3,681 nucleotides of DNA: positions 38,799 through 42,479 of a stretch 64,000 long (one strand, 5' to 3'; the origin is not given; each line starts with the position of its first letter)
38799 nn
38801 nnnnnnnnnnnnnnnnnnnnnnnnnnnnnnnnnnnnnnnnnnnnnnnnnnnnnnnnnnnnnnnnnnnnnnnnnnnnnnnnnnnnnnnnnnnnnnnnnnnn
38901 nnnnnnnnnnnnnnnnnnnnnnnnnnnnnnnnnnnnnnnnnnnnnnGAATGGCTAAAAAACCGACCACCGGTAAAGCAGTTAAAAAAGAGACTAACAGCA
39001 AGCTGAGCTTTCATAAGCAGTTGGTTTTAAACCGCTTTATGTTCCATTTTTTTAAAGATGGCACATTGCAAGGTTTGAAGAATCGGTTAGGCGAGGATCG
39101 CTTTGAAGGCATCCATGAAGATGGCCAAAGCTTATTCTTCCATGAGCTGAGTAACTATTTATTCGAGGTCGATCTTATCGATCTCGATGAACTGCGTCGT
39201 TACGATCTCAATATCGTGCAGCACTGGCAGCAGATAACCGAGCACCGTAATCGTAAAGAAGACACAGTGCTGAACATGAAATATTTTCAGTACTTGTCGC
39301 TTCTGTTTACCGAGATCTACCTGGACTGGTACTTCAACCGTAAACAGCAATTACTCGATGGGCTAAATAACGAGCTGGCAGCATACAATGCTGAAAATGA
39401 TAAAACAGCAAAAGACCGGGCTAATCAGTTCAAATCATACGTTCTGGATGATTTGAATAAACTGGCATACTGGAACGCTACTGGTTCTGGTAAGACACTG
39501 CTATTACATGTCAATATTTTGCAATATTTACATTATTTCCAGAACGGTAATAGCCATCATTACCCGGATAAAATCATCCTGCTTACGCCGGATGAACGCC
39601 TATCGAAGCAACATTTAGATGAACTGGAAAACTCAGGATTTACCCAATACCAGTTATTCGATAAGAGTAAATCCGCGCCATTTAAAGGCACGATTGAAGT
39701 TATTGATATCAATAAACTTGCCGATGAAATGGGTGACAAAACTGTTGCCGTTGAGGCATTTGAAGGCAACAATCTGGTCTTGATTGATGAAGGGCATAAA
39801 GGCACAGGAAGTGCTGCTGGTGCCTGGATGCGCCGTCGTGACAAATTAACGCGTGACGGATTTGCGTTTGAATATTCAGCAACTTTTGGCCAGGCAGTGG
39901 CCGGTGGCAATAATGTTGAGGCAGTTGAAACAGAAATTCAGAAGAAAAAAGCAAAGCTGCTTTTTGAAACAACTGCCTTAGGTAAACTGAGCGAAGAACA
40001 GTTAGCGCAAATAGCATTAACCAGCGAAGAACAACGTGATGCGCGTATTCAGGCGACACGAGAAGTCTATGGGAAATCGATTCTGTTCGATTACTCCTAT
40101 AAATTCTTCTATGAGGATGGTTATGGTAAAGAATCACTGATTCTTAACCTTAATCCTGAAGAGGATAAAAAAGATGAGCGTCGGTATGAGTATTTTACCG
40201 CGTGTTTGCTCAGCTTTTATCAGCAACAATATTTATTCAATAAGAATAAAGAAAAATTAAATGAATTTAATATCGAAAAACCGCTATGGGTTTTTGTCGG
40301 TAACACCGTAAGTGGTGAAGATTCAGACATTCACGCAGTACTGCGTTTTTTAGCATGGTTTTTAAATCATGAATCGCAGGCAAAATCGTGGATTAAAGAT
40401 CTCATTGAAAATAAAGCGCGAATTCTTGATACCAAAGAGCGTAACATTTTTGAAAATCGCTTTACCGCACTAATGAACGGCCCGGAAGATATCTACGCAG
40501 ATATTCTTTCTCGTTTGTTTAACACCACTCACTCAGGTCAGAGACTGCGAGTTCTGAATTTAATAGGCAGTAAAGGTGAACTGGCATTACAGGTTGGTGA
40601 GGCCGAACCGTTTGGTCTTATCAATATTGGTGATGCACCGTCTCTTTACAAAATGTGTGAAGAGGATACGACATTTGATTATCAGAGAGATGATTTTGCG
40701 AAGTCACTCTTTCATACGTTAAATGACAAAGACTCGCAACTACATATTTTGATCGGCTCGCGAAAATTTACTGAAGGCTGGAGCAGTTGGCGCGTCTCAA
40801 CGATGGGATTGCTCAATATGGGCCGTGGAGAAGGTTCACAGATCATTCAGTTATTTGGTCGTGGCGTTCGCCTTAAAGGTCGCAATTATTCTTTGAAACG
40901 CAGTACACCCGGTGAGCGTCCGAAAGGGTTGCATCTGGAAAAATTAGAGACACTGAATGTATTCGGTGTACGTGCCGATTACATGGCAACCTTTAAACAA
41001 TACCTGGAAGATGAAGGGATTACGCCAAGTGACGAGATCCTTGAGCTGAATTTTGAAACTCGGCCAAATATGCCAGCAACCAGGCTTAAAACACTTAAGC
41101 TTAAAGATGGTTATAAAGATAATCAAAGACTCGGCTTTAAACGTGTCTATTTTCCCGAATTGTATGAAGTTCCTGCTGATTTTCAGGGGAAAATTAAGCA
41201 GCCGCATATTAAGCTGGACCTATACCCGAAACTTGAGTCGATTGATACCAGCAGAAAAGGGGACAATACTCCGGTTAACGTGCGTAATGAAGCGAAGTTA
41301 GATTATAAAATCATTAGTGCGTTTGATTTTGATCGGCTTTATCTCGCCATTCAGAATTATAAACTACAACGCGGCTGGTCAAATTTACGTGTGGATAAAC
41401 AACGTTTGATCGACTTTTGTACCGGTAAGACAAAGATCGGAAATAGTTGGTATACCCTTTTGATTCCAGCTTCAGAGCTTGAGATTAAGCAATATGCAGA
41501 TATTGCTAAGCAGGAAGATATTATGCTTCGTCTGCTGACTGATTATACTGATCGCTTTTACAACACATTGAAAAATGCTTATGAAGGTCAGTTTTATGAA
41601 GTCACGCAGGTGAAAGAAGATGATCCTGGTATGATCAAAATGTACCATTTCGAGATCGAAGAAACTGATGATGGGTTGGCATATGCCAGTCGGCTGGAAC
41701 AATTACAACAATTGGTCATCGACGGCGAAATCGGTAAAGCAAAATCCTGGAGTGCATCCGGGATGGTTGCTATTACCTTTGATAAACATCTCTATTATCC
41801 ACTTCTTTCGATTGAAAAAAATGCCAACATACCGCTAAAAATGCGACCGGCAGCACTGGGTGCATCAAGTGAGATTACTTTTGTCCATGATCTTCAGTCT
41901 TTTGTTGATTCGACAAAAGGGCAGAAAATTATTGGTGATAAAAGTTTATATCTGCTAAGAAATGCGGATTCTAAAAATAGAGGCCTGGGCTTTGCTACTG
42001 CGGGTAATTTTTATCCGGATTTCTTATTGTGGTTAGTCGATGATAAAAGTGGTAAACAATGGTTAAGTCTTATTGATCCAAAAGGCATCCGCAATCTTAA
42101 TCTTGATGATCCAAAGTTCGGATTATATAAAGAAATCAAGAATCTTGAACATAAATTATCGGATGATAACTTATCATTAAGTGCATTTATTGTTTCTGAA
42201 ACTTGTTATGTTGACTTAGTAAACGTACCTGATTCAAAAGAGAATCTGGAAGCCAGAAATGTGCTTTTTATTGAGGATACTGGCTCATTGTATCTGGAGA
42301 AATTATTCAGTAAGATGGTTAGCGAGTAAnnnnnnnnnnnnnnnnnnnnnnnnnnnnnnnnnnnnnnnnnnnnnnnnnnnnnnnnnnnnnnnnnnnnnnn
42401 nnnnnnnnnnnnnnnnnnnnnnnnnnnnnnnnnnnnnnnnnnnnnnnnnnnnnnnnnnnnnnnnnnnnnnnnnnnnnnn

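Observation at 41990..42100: Candidate PD-(D/E)xK nuclease motif at the C-terminus of the helicase protein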

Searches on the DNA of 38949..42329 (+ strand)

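Call 14: search_dna_similar(query=window:38949-42329:+, collection=ecoli_genomes, mode=near, max_rows=15)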
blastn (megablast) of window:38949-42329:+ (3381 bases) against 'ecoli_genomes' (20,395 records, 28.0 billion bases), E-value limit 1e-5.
Records with a match: 190; places in all: 207; records where one place covers at least 80% of the query: 165.
Genomes with a match: 190 of 5426; with a place that covers at least 80% of the query: 165. Places per genome that has any: lowest 1, median 1, highest 2. On chromosomes: 205 places; on plasmids: 2.
Best place of each record, by identity: >=99% 117; 95-99% 72; 60-80% 1.
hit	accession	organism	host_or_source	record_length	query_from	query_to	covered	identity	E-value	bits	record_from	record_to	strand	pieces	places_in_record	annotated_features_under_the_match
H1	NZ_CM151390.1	Escherichia coli strain 11A20CPO008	Homo sapiens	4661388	1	3381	100%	100.0%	0e+0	6261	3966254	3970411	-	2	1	DEAD/DEAH box helicase family protein (x2) | IS1 family transposase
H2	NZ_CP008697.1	Escherichia coli strain ST648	Homo sapiens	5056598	1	3381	100%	100.0%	0e+0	6244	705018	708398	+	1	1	DEAD/DEAH box helicase family protein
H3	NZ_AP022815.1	Escherichia coli strain JE86-ST05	Homo sapiens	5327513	1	3381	100%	100.0%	0e+0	6244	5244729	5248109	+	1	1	DEAD/DEAH box helicase family protein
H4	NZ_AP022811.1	Escherichia coli strain JE86-ST02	Homo sapiens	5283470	1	3381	100%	100.0%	0e+0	6244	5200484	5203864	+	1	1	DEAD/DEAH box helicase family protein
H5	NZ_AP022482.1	Escherichia coli strain STN0717-20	-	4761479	1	3381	100%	100.0%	0e+0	6244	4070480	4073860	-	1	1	DEAD/DEAH box helicase family protein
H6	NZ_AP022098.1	Escherichia coli strain WP4-S18-ESBL-09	-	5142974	1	3381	100%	100.0%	0e+0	6244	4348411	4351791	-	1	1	DEAD/DEAH box helicase family protein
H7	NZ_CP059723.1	Escherichia coli strain BUCT2930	Paguma larvata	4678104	1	3381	100%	100.0%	0e+0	6244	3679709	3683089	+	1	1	DEAD/DEAH box helicase family protein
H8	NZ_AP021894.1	Escherichia coli strain 2018-10-1CC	Homo sapiens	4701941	1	3381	100%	100.0%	0e+0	6244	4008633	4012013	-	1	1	DEAD/DEAH box helicase family protein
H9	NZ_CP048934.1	Escherichia coli strain 190693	Homo sapiens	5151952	1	3381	100%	100.0%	0e+0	6244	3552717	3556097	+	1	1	DEAD/DEAH box helicase family protein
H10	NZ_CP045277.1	Escherichia coli strain LAU-OXA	Homo sapiens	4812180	1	3381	100%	100.0%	0e+0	6244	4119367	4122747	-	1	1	DEAD/DEAH box helicase family protein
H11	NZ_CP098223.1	Escherichia coli strain Z0117EC0005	Canis lupus familiaris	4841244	1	3381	100%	100.0%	0e+0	6244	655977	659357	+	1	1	DEAD/DEAH box helicase family protein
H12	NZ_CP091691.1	Escherichia coli strain KMi006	river water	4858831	1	3381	100%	100.0%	0e+0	6244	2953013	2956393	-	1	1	DEAD/DEAH box helicase family protein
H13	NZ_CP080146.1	Escherichia coli strain PK8276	chicken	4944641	1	3381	100%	100.0%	0e+0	6244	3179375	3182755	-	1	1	DEAD/DEAH box helicase family protein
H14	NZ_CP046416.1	Escherichia coli strain LZYWN_4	swine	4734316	1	3381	100%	100.0%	0e+0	6244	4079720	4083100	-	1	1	DEAD/DEAH box helicase family protein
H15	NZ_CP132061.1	Escherichia coli strain QML220614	yak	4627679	1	3381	100%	100.0%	0e+0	6244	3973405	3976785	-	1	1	DEAD/DEAH box helicase family protein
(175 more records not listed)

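Call 16: get_annotated_region(hit=H2, flank=12000)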
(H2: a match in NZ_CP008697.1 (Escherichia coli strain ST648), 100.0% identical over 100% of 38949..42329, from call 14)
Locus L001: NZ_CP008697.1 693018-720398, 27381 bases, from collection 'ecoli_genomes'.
description: Escherichia coli strain ST648 isolate Pleural Effusion of Patients with Empyema Thoracis chromosome, complete genome
organism: Escherichia coli strain ST648 (NCBI taxid 562)
replicon: chromosome; assembly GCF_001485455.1
host: Homo sapiens; source: Pleural Effusion; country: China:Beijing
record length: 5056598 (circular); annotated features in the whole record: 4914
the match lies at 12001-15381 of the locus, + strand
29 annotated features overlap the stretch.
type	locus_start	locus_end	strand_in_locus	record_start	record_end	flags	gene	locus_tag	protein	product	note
CDS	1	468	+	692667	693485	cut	-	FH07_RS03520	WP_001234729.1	DUF932 domain-containing protein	-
CDS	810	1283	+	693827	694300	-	-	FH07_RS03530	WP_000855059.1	antirestriction protein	-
CDS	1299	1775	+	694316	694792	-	-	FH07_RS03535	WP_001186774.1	JAB domain-containing protein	-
CDS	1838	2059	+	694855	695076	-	-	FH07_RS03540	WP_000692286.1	DUF987 domain-containing protein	-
CDS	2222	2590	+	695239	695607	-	-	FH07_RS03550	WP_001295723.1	type IV toxin-antitoxin system YeeU family antitoxin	-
CDS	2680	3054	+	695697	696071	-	-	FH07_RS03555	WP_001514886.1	TA system toxin CbtA family protein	-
CDS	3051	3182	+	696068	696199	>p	-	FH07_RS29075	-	DUF5983 family protein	incomplete; partial in the middle of a contig; missing C-terminus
CDS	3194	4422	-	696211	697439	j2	-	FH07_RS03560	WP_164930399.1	IS3 family transposase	programmed frameshift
CDS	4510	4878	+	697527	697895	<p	-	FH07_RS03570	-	DUF5983 family protein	incomplete; partial in the middle of a contig; missing N-terminus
CDS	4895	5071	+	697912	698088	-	-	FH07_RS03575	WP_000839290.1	DUF957 domain-containing protein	-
CDS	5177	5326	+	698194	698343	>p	-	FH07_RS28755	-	hypothetical protein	incomplete; partial in the middle of a contig; missing C-terminus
CDS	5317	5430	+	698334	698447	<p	-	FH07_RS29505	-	helix-turn-helix transcriptional regulator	incomplete; partial in the middle of a contig; missing N-terminus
CDS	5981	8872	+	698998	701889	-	-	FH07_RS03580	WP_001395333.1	SNF2-related protein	-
CDS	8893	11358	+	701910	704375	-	-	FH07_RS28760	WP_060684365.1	site-specific DNA-methyltransferase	-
CDS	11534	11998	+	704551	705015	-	-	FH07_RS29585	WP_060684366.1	hypothetical protein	-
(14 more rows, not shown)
